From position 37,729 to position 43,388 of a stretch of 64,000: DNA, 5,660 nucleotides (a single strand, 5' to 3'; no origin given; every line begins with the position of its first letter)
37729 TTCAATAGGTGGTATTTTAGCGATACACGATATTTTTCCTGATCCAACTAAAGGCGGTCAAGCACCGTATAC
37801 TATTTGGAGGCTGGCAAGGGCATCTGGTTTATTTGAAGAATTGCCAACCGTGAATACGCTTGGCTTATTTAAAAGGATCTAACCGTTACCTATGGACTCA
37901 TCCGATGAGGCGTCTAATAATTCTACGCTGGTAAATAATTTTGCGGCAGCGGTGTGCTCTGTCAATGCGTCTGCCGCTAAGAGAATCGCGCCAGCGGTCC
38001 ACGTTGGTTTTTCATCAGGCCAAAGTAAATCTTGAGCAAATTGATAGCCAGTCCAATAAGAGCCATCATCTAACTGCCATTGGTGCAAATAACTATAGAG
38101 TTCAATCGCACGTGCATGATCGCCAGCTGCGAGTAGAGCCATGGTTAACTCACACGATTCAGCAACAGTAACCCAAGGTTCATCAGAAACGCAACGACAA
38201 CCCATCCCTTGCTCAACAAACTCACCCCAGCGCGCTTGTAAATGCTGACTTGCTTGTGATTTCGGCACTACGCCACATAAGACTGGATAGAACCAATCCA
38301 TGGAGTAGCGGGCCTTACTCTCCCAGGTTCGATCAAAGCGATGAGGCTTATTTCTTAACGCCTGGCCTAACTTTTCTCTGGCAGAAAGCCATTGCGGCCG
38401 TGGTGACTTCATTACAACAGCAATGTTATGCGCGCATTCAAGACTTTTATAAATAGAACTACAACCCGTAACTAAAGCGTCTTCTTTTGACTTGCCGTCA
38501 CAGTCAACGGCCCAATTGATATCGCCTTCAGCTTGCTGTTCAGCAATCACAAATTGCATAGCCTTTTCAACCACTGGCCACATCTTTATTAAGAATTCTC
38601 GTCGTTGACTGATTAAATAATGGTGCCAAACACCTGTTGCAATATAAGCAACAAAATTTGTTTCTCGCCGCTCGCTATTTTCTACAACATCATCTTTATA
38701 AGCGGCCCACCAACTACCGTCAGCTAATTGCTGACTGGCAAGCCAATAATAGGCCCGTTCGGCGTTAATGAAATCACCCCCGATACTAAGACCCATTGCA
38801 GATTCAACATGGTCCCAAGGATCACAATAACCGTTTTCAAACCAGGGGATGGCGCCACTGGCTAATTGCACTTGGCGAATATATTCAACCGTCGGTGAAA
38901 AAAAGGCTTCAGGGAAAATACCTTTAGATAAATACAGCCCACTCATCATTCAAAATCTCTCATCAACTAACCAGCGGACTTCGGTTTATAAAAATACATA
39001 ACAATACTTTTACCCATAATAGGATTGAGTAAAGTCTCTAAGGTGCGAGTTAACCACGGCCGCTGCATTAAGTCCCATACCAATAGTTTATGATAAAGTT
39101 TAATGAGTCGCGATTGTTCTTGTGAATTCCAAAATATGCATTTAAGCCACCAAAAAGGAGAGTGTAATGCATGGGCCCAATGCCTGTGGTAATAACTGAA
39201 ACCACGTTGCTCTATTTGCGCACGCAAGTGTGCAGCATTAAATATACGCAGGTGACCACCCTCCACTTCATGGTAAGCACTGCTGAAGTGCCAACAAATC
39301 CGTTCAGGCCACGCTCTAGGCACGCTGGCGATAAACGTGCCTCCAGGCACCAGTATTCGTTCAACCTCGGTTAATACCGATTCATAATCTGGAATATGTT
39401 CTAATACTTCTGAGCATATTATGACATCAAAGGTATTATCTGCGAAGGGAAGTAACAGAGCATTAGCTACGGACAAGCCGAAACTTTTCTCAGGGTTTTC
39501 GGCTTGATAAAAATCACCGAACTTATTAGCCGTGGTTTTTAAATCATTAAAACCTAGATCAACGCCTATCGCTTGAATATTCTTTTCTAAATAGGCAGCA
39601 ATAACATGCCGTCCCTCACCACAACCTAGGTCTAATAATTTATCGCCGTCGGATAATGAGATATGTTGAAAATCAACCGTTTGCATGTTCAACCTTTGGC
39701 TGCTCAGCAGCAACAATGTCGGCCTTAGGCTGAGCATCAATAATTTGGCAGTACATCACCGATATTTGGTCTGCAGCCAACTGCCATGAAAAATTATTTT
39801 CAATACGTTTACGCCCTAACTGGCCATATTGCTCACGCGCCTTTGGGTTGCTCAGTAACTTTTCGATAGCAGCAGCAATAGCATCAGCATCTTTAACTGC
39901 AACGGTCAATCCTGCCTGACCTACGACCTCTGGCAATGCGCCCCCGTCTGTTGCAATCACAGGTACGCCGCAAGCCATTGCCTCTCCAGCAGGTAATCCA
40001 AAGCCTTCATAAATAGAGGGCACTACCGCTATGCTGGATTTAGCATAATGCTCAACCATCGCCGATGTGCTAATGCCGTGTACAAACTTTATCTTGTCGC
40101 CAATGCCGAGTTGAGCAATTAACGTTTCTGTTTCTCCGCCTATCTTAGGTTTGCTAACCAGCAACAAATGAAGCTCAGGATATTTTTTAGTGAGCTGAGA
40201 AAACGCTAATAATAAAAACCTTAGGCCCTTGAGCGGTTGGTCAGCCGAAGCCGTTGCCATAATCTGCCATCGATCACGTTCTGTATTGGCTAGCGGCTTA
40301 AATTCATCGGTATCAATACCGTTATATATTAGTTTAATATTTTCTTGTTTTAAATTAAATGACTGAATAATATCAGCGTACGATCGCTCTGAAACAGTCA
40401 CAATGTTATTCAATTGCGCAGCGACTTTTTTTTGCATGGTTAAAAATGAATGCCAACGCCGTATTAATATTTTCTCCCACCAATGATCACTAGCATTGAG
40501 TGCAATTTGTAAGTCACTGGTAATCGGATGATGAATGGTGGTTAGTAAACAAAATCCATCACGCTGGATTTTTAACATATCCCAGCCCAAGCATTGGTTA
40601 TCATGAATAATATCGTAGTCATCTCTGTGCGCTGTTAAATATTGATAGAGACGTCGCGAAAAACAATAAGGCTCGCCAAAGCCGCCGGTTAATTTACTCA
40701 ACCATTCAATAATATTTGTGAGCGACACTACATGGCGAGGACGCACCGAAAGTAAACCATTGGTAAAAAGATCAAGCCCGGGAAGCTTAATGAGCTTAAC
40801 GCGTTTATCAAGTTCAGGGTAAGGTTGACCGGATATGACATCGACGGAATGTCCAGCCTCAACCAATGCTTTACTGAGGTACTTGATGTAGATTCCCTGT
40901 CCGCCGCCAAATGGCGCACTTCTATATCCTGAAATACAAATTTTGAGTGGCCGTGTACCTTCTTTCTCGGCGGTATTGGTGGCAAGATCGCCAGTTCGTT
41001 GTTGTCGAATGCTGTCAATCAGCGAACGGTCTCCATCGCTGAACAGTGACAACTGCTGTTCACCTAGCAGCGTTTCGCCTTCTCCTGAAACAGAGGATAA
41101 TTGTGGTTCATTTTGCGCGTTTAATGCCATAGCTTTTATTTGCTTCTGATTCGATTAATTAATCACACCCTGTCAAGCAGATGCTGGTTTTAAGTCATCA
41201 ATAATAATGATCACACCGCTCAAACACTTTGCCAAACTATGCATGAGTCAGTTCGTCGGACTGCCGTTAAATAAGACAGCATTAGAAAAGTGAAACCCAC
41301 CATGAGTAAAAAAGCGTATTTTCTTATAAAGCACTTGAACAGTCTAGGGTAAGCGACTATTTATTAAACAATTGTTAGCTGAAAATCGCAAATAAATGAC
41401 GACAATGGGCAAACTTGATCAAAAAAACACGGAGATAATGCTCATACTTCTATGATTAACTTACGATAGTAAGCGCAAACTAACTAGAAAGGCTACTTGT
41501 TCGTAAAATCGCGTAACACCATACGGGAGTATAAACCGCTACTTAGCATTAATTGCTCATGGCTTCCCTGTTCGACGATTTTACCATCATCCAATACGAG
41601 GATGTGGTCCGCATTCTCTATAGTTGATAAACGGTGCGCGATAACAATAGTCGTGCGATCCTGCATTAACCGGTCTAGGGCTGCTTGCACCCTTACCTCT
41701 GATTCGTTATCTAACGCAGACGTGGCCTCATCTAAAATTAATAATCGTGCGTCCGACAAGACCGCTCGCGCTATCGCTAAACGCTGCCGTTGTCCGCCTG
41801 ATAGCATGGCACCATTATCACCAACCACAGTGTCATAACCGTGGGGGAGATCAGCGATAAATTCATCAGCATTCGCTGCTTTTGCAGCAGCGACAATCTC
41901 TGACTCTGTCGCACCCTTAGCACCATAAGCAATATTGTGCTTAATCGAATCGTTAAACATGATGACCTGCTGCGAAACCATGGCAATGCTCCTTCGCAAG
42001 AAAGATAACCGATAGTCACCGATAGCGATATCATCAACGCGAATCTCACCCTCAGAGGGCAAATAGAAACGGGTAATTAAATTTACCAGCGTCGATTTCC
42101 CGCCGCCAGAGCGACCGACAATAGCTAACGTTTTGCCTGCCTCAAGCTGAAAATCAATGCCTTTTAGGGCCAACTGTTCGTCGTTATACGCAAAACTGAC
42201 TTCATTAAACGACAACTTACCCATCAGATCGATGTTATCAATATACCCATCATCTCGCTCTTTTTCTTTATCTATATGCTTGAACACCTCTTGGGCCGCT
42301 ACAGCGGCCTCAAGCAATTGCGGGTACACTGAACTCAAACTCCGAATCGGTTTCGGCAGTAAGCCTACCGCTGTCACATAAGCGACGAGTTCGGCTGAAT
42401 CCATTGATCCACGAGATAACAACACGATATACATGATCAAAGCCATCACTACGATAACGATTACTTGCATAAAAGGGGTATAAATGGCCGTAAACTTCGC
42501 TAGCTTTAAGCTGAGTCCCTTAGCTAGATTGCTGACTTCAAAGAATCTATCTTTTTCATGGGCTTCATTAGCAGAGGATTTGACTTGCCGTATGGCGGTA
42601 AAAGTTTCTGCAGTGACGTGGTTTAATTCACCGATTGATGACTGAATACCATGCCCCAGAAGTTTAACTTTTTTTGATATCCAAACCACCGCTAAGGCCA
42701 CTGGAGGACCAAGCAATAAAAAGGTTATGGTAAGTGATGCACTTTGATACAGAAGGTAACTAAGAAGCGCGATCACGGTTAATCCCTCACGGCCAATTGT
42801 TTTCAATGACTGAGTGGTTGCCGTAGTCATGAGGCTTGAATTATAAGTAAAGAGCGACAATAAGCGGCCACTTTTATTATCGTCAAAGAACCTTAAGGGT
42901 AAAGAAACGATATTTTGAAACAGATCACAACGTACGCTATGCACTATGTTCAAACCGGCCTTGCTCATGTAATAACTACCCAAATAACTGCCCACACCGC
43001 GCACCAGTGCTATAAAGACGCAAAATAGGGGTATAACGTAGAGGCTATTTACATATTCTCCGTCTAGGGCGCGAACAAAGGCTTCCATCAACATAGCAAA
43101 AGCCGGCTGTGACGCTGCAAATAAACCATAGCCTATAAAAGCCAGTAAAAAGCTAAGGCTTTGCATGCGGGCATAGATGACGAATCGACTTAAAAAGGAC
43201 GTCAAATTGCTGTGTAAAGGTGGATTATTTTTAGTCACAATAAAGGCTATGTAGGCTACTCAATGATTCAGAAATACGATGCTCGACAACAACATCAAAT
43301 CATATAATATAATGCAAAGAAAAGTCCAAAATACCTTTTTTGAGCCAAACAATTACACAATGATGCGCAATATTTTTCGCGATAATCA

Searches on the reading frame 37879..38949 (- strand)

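Call 58: search_protein_families(library=ncbifam, proteins=[window:37879-38949:-], max_evalue=0.001)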
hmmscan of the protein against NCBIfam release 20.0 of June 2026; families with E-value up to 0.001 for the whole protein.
window:37879-38949:- (356 aa): 1 family
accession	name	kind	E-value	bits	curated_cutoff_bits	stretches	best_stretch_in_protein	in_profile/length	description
TIGR01577.1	oligosac_amyl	hypoth_equivalog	1e-10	40.9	820.7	1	41-201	294-456/616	oligosaccharide amylase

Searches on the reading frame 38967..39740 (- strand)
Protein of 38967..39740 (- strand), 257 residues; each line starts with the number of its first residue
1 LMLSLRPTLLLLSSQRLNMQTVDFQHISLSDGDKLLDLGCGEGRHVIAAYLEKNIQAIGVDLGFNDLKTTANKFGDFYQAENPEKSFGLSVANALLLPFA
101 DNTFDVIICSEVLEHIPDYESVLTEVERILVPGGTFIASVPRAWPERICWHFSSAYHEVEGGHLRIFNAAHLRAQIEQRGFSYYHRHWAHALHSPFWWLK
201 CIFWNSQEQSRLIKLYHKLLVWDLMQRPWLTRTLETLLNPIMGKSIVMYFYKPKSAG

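Call 55: search_protein_families(library=pfam, proteins=[window:38967-39740:-], max_evalue=0.001)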
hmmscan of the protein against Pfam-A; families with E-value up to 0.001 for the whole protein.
window:38967-39740:- (257 aa): 10 families
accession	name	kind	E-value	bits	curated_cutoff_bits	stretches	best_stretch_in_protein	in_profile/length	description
PF13489.12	Methyltransf_23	-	9.8e-21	74.6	27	1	29-184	20-162/164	Methyltransferase domain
PF08241.18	Methyltransf_11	-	1.4e-18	67.8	21.2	1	36-137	1-94/95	Methyltransferase domain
PF13847.12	Methyltransf_31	-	3.4e-18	66.2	27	1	30-149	2-123/145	Methyltransferase domain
PF13649.12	Methyltransf_25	-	1.3e-14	55.1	27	1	36-134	2-97/97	Methyltransferase domain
PF08242.18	Methyltransf_12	-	2.9e-12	47.6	30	1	36-136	1-98/98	Methyltransferase domain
PF01209.24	Ubie_methyltran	-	5.1e-11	42.8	20.1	1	29-137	45-150/233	ubiE/COQ5 methyltransferase family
PF02353.26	CMAS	-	9.5e-07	28.8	27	1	22-137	53-163/273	Mycolic acid cyclopropane synthetase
PF07021.18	MetW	-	5.3e-06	26.6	21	1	29-141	11-110/193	Methionine biosynthesis protein MetW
PF03141.22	Methyltransf_29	-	1.4e-05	24.3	23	1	34-142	120-221/506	Putative S-adenosyl-L-methionine-dependent methyltransferase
PF05148.21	Methyltransf_8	-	0.00072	19.9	27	0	97-138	116-157/219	Hypothetical methyltransferase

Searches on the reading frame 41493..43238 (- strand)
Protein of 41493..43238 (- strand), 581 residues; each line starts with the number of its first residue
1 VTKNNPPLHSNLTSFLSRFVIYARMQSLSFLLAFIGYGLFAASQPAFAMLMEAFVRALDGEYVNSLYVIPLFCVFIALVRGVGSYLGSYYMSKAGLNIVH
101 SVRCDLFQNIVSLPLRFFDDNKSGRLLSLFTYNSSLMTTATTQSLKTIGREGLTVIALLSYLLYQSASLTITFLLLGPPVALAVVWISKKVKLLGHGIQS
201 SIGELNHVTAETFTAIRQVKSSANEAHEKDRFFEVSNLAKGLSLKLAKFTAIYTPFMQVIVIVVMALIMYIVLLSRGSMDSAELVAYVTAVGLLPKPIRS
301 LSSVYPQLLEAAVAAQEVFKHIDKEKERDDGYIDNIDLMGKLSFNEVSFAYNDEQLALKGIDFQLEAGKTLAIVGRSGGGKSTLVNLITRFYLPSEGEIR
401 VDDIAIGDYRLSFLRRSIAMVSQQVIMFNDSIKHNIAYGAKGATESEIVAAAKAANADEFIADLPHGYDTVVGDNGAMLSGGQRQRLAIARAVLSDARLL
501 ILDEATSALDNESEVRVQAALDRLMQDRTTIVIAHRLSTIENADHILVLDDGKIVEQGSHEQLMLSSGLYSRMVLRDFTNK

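Call 55: search_protein_families(library=pfam, proteins=[window:41493-43238:-], max_evalue=0.001)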
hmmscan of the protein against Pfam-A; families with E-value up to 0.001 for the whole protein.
window:41493-43238:- (581 aa): 5 families
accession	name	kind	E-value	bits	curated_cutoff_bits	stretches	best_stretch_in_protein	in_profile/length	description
PF00664.28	ABC_membrane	-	8.7e-38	131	28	1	32-292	7-268/274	ABC transporter transmembrane region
PF00005.33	ABC_tran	-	3.4e-33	115.6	25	1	358-507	1-137/137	ABC transporter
PF02463.25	SMC_N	-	8.6e-08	32.3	40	1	370-547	26-209/220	RecF/RecN/SMC N terminal domain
PF09818.15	ABC_ATPase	-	0.00011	21.8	23.2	0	452-509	132-188/283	P-loop domain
PF03193.22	RsgA_GTPase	-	0.00062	20.1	30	0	349-390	88-128/174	RsgA GTPase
